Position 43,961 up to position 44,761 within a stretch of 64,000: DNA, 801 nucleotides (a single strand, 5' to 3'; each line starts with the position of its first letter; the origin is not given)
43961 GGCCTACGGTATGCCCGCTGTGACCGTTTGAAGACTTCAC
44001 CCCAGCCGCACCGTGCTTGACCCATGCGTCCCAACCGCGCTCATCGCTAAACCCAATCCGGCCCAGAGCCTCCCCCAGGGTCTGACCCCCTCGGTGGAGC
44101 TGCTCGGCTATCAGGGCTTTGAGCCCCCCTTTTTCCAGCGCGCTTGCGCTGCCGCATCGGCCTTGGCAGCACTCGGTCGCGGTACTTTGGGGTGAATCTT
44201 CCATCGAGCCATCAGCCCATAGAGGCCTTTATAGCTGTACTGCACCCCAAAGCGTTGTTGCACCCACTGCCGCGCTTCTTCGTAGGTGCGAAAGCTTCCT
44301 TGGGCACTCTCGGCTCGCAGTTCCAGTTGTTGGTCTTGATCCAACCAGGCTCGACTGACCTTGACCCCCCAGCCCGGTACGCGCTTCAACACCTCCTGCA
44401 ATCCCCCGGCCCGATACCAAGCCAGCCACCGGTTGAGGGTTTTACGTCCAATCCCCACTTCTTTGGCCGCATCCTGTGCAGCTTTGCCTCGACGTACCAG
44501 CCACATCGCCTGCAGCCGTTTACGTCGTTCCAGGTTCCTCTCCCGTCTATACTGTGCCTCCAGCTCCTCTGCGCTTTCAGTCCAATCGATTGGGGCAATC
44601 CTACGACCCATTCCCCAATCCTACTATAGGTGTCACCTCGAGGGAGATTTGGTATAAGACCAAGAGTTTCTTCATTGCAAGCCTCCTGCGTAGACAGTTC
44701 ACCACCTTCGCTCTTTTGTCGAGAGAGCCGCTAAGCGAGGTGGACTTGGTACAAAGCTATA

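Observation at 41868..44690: IS630 inside the oppA signal peptide; its terminal repeat encodes an in-frame replacement N-terminus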

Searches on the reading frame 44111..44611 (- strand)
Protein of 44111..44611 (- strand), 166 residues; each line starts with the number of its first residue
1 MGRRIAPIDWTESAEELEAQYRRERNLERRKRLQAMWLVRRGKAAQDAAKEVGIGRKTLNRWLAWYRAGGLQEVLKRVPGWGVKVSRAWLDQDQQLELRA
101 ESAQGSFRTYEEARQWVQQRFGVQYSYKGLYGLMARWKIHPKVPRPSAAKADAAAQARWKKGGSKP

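Call 5: search_protein_families(library=pfam, proteins=[window:44111-44611:-], max_evalue=0.01)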
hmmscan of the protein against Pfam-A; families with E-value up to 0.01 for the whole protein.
window:44111-44611:- (166 aa): 5 families
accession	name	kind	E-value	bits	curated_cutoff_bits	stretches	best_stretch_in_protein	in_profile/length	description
PF13592.12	HTH_33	-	5.1e-17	61.7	25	1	109-161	6-58/60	Winged helix-turn helix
PF13384.12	HTH_23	-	1.6e-09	37.7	24.6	1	27-72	2-47/50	Homeodomain-like domain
PF13551.12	HTH_29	-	5e-08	33.3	28.1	1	32-76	1-46/64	Winged helix-turn helix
PF13518.12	HTH_28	-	4.3e-06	27.2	25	1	31-80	1-49/52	Helix-turn-helix domain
PF13565.12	HTH_32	-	2.8e-05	25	33.7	1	58-131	1-70/73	Homeodomain-like domain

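Call 23: find_related_loci(query=window:44114-44611:-, collection=genome_contigs, flank=2500)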
Query window:44114-44611:- (166 aa) in genome_contigs; peptide patterns used: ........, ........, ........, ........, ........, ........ (x = any residue, [..] = any of these).
90 stretches matched a pattern; 19 encode a relative of the query (tblastn E <= 1e-3); 18 distinct loci.
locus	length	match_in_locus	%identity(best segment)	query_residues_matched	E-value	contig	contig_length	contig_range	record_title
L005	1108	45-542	100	1-166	5e-117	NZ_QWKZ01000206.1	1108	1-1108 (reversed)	Meiothermus luteus strain KCTC 52599 contig_206, whole genome shotgun sequence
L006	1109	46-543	87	1-166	2e-101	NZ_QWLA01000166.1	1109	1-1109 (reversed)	Calidithermus roseus strain NBRC 110900 contig_166, whole genome shotgun sequence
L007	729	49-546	87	1-166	2e-95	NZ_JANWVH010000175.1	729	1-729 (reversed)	MAG: Meiothermus sp. isolate SKYG110 NODE_175_length_729_cov_29.943252, whole genome shotgun sequence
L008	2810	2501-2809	98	1-103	4e-62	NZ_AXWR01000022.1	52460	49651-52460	Meiothermus taiwanensis DSM 14542 H572DRAFT_scaffold00022.22_C, whole genome shotgun sequence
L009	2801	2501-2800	98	1-100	3e-60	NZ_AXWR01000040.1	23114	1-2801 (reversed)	Meiothermus taiwanensis DSM 14542 H572DRAFT_scaffold00037.37_C, whole genome shotgun sequence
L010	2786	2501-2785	98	1-95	3e-57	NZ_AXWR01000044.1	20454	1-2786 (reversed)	Meiothermus taiwanensis DSM 14542 H572DRAFT_scaffold00041.41_C, whole genome shotgun sequence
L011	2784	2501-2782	98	1-94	1e-56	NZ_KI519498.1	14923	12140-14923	Meiothermus taiwanensis DSM 14542 H572DRAFT_scaffold00048.48, whole genome shotgun sequence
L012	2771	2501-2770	98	1-90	2e-53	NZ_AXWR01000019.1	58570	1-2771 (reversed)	Meiothermus taiwanensis DSM 14542 H572DRAFT_scaffold00019.19_C, whole genome shotgun sequence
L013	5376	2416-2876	85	1-166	4e-43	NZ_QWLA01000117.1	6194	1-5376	Calidithermus roseus strain NBRC 110900 contig_117, whole genome shotgun sequence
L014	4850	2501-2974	45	8-164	2e-32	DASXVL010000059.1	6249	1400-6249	MAG TPA_asm: Armatimonadota bacterium isolate SMAG_U4744 k141_285844, whole genome shotgun sequence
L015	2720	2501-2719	86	1-73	3e-30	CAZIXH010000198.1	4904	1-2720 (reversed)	MAG TPA_asm: uncultured bacterium isolate binchicken_co23_221 genome assembly, contig: k141_325433, whole genome shotgun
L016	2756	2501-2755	98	1-85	3e-50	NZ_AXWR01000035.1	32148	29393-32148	Meiothermus taiwanensis DSM 14542 H572DRAFT_scaffold00032.32_C, whole genome shotgun sequence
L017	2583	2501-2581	100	1-27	6e-13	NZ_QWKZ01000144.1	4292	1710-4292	Meiothermus luteus strain KCTC 52599 contig_144, whole genome shotgun sequence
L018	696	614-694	100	1-27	3e-13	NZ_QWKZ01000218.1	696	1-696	Meiothermus luteus strain KCTC 52599 contig_218, whole genome shotgun sequence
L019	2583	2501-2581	100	1-27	6e-13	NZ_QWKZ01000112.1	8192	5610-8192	Meiothermus luteus strain KCTC 52599 contig_112, whole genome shotgun sequence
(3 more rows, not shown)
